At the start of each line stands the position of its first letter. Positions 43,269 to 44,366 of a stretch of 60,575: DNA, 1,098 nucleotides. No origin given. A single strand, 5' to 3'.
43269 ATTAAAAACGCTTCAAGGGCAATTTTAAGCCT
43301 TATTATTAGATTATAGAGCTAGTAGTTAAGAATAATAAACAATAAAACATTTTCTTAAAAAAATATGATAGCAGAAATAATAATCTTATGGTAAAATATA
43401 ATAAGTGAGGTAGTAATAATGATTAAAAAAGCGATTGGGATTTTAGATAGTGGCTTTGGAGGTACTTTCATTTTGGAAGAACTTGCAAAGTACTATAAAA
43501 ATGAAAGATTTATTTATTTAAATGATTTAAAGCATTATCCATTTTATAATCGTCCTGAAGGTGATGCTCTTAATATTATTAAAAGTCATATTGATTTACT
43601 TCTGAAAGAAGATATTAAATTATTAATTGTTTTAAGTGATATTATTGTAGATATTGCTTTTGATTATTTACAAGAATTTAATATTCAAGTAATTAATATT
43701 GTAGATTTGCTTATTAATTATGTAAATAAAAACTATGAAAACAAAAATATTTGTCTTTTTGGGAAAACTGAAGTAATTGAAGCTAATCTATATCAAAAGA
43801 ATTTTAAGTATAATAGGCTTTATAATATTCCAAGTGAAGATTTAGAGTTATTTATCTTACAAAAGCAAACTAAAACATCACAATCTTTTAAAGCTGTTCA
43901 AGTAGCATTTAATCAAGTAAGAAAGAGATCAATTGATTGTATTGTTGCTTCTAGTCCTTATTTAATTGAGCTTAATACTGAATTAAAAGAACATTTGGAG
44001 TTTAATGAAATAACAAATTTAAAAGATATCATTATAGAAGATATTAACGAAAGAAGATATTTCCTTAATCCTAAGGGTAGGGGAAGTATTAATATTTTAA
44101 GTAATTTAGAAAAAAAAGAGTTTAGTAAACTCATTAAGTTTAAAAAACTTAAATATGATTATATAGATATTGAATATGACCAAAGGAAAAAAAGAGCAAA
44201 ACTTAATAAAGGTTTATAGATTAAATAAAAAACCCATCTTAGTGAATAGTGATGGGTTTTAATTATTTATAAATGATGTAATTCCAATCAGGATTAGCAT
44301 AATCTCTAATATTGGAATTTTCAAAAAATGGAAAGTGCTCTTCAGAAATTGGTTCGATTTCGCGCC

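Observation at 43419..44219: Catalytically dead glutamate racemase paralog next to the glutamate cluster: candidate sensor or regulator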

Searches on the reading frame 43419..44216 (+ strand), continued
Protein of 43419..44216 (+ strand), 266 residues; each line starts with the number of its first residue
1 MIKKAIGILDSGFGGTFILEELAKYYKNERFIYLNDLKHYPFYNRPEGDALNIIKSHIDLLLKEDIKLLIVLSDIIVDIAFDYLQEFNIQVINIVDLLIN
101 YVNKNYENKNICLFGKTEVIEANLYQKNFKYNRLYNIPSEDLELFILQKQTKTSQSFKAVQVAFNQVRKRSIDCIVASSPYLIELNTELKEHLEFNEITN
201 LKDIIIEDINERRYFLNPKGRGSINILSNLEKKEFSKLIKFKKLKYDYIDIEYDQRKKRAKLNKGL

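Call 33: search_protein_representatives(alignment_id=A2)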
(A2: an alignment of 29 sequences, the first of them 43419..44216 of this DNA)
Query: 29 sequences, 260 profile positions. Proteins with E-value up to 0.001 (for the whole library): 7315; up to 1e-10: 1193; up to 1e-30: 30. The best 150 are listed.
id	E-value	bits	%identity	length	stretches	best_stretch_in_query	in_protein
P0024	4.4e-101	354.1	-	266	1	1-258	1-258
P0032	8.5e-89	313.8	-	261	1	1-257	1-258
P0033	3.5e-86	305.3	-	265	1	1-253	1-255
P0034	2.9e-85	302.2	-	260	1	1-255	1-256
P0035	3.6e-84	298.7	-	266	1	1-253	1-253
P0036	5.1e-84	298.2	-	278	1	1-255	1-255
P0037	2.3e-79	282.9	-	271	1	1-257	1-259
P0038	6.0e-79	281.6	-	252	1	1-251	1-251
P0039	4.8e-75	268.8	-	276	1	5-252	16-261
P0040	8.1e-67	241.8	-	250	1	3-248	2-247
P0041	5.2e-65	235.9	-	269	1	1-255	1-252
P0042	1.2e-62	228.2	-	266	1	2-249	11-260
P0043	1.9e-62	227.4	-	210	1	1-165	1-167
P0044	5.2e-58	212.9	-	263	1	2-253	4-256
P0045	2.6e-57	210.6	-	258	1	3-241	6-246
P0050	3.7e-51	190.4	-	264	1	4-242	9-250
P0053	2.1e-46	174.8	-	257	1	3-251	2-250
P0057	2.3e-44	168.2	-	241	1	9-246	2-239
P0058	3.8e-38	147.8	-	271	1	2-240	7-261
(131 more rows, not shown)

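Call 36: find_related_loci(query=A2, collection=genome_contigs, flank=10000)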
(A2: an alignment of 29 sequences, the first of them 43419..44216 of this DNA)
Query A2 (266 aa) in genome_contigs; peptide patterns used: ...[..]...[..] (x = any residue, [..] = any of these).
63 stretches matched a pattern; 9 encode a relative of the query (tblastn E <= 1e-3); 9 distinct loci.
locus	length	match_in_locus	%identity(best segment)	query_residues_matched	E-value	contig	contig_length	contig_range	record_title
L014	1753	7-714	50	26-261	3e-74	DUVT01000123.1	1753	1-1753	MAG TPA_asm: Acholeplasmataceae bacterium isolate AS08sgBPME_462 146118_AS08, whole genome shotgun sequence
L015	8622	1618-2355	45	1-246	5e-63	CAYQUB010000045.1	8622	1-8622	MAG TPA_asm: uncultured Bacteroidales bacterium isolate binchicken_co220_56 genome assembly, contig: NODE_5436_length_86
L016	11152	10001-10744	44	1-248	7e-63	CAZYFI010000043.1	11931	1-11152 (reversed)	MAG TPA_asm: uncultured Bacteroidales bacterium isolate SRP263991_co7_841 genome assembly, contig: NODE_10478_length_119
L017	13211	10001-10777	43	1-259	3e-62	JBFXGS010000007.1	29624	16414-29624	MAG: Bacilli bacterium isolate CA_2019_TPIn_169 NODE_4921_length_29624_cov_5.184561_TPIn, whole genome shotgun sequence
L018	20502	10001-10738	44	1-246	3e-61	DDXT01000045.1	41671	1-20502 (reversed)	MAG TPA_asm: Bacillales bacterium UBA2253 UBA2253_contig_28522, whole genome shotgun sequence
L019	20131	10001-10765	42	1-255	8e-60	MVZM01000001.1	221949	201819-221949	MAG: Tenericutes bacterium ADurb.BinA124 BWY97_contig000001, whole genome shotgun sequence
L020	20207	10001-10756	43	1-252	4e-59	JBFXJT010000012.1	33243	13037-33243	MAG: Bacilli bacterium isolate CA_2019_TPIn_58 NODE_4116_length_33243_cov_17.632021_TPIn, whole genome shotgun sequence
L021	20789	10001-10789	40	1-263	8e-59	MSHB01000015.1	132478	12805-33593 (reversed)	MAG: Mollicutes bacterium Phil14 707_L1_merged_contig_4289, whole genome shotgun sequence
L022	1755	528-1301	45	1-257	3e-60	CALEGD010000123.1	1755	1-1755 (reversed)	MAG TPA_asm: uncultured Acholeplasmatales bacterium isolate SRR1562009_bin.123_CONCOCT_v1.1_MAG genome assembly, contig:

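Call 43: find_encoding_contigs(protein=P0057, flank=8000, max_places=2)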
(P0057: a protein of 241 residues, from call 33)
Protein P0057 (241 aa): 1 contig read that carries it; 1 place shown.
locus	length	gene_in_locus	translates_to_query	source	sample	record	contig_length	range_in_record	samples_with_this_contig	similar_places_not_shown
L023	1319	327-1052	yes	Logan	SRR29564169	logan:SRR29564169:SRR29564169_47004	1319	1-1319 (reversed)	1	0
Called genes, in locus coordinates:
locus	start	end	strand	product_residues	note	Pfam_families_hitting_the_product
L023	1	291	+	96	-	?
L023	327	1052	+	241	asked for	PF01177:Asp_Glu_race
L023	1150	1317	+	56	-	?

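Call 44: find_encoding_contigs(protein=P0050, flank=8000, max_places=2)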
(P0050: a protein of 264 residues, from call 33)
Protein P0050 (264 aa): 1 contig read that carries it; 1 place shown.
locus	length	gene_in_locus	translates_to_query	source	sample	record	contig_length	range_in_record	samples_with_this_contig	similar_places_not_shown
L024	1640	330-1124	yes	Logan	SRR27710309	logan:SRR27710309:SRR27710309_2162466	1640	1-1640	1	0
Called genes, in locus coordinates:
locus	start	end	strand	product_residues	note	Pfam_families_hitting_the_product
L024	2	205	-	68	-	?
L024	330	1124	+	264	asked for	-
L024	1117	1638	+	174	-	?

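Call 46: find_homologous_proteins(query=P0050, max_evalue=1e-10)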
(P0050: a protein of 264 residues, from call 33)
Query P0050 (264 aa): 2 proteins with E <= 1e-10 among 3364 candidates.
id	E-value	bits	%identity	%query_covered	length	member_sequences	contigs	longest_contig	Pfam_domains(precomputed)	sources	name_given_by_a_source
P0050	9.1e-170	580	100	100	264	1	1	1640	-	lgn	-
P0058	1.2e-43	167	39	94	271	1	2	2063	-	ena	-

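Call 50: find_related_loci(query=A5, collection=metagenome_contigs, flank=10000)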
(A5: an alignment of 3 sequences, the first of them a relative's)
Query A5 (264 aa) in metagenome_contigs; peptide patterns used: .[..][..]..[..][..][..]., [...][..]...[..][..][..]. (x = any residue, [..] = any of these).
294 stretches matched a pattern; 2 encode a relative of the query (tblastn E <= 1e-3); 2 distinct loci.
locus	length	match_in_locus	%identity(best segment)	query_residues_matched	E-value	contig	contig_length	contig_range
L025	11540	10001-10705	33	11-248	2e-38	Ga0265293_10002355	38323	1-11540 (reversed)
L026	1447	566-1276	30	8-247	2e-38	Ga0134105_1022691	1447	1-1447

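Call 51: find_encoding_contigs(protein=P0040, flank=10000, max_places=2)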
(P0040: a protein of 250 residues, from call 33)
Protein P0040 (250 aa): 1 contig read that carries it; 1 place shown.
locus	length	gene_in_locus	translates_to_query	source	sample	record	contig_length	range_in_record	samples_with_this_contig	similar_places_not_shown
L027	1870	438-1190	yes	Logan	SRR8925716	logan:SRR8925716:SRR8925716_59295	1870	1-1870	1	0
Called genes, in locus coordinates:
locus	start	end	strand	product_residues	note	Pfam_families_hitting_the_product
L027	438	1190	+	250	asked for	-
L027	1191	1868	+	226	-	?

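Call 52: find_encoding_contigs(protein=P0058, flank=10000, max_places=2)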
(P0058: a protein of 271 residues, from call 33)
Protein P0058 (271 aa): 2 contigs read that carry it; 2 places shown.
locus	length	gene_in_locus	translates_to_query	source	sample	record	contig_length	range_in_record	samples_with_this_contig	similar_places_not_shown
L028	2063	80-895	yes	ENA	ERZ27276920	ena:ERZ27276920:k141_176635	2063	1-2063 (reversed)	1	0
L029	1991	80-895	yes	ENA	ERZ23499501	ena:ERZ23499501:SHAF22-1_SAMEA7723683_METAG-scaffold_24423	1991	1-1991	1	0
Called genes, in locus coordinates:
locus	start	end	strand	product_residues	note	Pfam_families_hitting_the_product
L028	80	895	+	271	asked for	-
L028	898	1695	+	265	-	PF02146:SIR2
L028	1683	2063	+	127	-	?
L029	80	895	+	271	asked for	-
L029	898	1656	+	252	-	PF02146:SIR2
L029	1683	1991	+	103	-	?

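Call 71: search_protein_families(library=ncbifam, proteins=[L006:10776-11489:+, L028:898-1692:+, L004:10782-11357:+, L008:10989-11249:+, L010:4837-7068:+, L002:7688-8305:-], max_evalue=0.001)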
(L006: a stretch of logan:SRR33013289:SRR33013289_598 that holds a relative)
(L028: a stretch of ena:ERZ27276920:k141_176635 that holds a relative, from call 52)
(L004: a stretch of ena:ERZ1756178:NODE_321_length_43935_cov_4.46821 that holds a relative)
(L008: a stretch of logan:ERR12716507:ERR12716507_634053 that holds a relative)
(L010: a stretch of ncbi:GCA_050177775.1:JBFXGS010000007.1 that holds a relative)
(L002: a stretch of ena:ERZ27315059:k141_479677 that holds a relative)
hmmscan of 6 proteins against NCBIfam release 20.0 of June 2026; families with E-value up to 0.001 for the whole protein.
L006:10776-11489:+ (238 aa): 7 families
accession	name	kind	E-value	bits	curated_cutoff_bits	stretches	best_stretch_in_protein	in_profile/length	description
NF001752.0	PRK00481.1-1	equivalog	7.6e-100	333.4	221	1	3-237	2-238/242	NAD-dependent protein deacylase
NF001753.0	PRK00481.1-3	subfamily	2.3e-69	233.2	243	1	4-238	2-243/252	NAD-dependent protein deacylase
NF010736.0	PRK14138.1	equivalog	7.7e-68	228.4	395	1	6-232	2-231/244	NAD-dependent deacetylase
NF040867.1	prot_deacyl_CobB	equivalog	3.7e-67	226.1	320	1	7-238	2-238/242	NAD-dependent protein deacetylase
NF001754.0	PRK00481.1-4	equivalog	4.1e-62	209.4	252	1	2-237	2-239/244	NAD-dependent protein deacylase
NF003738.0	PRK05333.1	equivalog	4.4e-41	140.7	305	2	4-135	15-144/295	NAD-dependent protein deacetylase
NF001755.0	PRK00481.1-5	equivalog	1e-24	87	318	1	16-202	41-227/278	Sir2 family NAD+-dependent deacetylase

L028:898-1692:+ (265 aa): 7 families
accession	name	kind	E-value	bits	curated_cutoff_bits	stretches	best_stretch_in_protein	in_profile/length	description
NF001752.0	PRK00481.1-1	equivalog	8.9e-99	329.9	221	1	7-244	3-239/242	NAD-dependent protein deacylase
NF001753.0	PRK00481.1-3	subfamily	1.6e-70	237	243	1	8-247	3-246/252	NAD-dependent protein deacylase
NF040867.1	prot_deacyl_CobB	equivalog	5.6e-67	225.5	320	1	10-244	2-238/242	NAD-dependent protein deacetylase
NF001754.0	PRK00481.1-4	equivalog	6e-62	208.9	252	1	6-242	3-238/244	NAD-dependent protein deacylase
NF010736.0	PRK14138.1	equivalog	7.1e-62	208.8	395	1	10-236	3-229/244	NAD-dependent deacetylase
NF003738.0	PRK05333.1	equivalog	1.1e-43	149.3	305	2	7-142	15-146/295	NAD-dependent protein deacetylase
NF001755.0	PRK00481.1-5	equivalog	8e-28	97.2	318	1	17-230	39-251/278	Sir2 family NAD+-dependent deacetylase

L004:10782-11357:+ (192 aa): 0 families

L008:10989-11249:+ (87 aa): 0 families

L010:4837-7068:+ (744 aa): 0 families

L002:7688-8305:- (205 aa): 0 families

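Call 72: search_protein_families(library=padloc, proteins=[window:43419-44216:+, L006:10776-11489:+, L024:330-1121:+], max_evalue=0.01)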
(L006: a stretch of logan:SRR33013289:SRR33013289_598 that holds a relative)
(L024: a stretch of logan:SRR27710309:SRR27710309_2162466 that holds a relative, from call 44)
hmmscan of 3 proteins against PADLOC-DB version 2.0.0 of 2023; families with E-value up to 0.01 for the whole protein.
window:43419-44216:+ (266 aa): 1 family
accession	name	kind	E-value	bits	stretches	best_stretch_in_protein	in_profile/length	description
PDLC03440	REase_II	-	0.0056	13.8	1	58-169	169-275/417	Type II restriction enzyme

L006:10776-11489:+ (238 aa): 0 families

L024:330-1121:+ (264 aa): 0 families

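Call 76: find_encoding_contigs(protein=P0053, flank=10000, max_places=3)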
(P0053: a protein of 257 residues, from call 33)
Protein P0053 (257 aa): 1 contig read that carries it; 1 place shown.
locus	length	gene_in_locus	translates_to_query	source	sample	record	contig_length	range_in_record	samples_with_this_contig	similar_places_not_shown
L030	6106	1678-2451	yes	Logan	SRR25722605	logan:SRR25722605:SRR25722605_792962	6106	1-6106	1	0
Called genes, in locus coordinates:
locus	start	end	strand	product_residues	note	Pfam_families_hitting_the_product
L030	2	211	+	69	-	?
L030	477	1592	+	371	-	-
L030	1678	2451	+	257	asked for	PF01177:Asp_Glu_race (weak)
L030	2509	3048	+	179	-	PF00719:Pyrophosphatase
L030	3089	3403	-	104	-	PF06124:DUF960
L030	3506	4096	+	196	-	PF02417:Chromate_transp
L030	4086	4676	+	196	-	PF02417:Chromate_transp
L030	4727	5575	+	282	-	PF14808:TMEM164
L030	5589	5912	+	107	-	-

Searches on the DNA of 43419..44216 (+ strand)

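Call 66: search_rna_families(sources=[L027, L024, L028, L022, L026, L012], threshold=evalue, max_evalue=1)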
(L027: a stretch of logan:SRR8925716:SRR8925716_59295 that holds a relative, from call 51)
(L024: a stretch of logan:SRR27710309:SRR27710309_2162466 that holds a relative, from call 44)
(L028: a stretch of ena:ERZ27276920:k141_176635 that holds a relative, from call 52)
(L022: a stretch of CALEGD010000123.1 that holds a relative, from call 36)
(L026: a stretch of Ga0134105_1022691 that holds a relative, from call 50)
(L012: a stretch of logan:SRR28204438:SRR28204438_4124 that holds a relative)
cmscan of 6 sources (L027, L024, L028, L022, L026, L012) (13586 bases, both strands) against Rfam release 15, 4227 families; matches with E-value up to 1: 1.
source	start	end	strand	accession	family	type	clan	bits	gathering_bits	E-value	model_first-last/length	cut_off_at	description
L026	1305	1372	+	RF02074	STnc240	Gene; sRNA;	-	31.1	55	0.25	1-77/77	no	Enterobacterial sRNA STnc240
